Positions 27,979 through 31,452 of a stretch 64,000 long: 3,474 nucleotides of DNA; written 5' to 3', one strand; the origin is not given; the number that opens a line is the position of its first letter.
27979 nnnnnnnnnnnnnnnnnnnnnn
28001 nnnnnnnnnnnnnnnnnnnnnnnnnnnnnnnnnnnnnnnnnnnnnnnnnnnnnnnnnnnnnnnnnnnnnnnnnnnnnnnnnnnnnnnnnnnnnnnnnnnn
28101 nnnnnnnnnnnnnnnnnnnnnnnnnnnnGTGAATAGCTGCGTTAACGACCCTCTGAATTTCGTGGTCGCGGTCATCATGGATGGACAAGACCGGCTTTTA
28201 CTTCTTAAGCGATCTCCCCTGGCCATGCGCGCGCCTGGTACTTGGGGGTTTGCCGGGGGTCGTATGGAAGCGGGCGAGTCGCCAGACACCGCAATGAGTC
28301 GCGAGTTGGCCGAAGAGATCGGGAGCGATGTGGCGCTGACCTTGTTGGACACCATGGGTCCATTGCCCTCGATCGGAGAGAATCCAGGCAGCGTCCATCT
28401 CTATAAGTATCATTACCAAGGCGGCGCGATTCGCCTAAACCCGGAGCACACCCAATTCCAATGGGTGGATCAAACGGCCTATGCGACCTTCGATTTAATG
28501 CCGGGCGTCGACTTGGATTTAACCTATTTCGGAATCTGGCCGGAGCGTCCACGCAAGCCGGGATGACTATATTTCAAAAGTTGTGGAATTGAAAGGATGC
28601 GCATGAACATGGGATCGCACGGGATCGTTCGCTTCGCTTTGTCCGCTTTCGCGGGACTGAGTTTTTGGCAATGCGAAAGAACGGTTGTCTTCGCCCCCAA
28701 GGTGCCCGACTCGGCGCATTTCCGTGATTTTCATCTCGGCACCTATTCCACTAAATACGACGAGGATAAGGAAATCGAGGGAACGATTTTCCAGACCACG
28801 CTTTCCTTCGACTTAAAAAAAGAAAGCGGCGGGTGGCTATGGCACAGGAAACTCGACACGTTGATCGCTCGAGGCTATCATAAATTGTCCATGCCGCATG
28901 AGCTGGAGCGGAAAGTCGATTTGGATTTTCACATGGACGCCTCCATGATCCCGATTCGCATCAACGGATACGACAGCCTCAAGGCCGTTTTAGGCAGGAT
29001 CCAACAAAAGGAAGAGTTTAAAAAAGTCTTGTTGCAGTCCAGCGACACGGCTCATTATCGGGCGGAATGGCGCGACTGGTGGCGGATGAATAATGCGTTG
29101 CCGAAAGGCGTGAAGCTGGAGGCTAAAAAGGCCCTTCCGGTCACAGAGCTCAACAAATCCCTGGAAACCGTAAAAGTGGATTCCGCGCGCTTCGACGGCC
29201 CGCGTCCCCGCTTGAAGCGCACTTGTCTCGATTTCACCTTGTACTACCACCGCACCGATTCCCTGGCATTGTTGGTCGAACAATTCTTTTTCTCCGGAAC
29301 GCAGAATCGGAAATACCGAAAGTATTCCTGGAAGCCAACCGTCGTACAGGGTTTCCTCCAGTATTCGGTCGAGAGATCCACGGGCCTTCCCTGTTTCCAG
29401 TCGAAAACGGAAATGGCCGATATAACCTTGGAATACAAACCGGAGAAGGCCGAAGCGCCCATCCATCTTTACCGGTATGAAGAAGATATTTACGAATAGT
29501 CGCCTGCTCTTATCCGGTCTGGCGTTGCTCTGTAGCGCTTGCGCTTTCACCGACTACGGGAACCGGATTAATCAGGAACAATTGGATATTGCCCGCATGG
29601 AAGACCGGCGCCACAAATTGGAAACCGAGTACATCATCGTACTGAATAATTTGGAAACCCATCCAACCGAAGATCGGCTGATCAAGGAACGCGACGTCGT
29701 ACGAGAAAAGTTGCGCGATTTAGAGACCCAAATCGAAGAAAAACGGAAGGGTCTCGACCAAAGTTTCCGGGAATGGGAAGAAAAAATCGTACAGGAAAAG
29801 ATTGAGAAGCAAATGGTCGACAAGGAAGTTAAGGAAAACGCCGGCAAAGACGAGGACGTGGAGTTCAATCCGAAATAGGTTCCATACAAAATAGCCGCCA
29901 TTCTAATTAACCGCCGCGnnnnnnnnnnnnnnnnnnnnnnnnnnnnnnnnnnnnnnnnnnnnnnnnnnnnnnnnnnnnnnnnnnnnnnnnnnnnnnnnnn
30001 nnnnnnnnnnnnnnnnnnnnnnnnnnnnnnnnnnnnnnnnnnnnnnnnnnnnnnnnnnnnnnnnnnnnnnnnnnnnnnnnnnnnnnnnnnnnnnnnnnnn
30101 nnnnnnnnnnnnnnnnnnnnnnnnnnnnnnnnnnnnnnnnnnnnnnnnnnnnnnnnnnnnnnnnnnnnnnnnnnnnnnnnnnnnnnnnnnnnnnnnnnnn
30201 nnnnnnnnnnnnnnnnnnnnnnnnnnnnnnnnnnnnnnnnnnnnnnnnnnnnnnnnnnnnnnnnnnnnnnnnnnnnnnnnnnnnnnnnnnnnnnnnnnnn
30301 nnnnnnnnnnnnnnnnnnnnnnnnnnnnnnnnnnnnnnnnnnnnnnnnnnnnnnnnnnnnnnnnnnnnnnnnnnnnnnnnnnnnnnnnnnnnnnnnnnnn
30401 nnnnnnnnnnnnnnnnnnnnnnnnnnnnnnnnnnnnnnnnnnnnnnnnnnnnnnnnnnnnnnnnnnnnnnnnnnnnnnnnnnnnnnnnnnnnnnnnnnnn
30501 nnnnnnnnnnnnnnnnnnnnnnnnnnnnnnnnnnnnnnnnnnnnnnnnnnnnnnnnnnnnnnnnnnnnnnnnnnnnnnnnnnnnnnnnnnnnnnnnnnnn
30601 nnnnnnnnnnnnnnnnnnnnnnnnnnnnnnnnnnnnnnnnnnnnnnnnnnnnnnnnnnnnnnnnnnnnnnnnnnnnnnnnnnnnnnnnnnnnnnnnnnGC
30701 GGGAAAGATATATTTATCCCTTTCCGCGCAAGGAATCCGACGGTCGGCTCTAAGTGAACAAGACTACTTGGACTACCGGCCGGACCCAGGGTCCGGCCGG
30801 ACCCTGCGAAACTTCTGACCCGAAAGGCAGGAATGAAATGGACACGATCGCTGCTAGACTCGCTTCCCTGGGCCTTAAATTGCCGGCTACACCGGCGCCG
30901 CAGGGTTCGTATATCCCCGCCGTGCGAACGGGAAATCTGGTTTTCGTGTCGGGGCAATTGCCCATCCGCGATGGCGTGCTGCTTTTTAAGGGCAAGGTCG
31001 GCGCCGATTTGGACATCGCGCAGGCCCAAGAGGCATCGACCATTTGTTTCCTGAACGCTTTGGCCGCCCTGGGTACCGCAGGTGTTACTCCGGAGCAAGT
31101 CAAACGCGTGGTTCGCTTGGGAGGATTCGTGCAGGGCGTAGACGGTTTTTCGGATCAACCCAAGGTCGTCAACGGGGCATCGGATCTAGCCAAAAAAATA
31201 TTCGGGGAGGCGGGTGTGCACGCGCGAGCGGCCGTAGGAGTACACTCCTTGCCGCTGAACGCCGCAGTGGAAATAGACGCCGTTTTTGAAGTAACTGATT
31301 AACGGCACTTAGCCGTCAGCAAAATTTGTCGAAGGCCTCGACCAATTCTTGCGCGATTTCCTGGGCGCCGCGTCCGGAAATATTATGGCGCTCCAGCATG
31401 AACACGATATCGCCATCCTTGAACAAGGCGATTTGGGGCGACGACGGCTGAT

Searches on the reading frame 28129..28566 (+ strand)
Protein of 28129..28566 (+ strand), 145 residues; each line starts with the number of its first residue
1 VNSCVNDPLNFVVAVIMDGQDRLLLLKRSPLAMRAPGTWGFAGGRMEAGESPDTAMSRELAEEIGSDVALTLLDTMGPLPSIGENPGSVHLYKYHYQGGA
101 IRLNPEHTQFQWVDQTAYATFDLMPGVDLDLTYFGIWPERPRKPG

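Call 17: search_protein_families(library=pfam, proteins=[window:28129-28566:+], max_evalue=0.001)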
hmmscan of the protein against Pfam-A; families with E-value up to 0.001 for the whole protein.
window:28129-28566:+ (145 aa): 3 families
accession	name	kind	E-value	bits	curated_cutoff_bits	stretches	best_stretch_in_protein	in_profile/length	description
PF00293.34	NUDIX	-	7.4e-16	58.8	21.1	1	12-118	6-118/134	NUDIX domain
PF22327.2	Nudt16-like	-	5.7e-05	23.6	27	1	32-72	28-69/161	U8 snoRNA-decapping enzyme-like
PF14815.12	NUDIX_4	-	0.00026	21.2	35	1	12-69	1-54/113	NUDIX domain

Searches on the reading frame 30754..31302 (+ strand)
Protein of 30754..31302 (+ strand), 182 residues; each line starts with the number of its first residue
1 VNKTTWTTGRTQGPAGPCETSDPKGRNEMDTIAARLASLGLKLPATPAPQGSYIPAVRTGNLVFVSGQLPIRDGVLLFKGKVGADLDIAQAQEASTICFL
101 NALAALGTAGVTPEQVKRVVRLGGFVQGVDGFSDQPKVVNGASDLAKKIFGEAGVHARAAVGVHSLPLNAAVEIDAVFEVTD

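Call 17: search_protein_families(library=pfam, proteins=[window:30754-31302:+], max_evalue=0.001)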
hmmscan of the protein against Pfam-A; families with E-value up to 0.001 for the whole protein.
window:30754-31302:+ (182 aa): 2 families
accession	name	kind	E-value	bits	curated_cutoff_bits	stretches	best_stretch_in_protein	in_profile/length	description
PF14588.11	YjgF_endoribonc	-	3.9e-23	82.4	35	1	34-171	2-139/148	YjgF/chorismate_mutase-like, putative endoribonuclease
PF01042.26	Ribonuc_L-PSP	-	1e-17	64.7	27.3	1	46-177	4-118/121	Endoribonuclease L-PSP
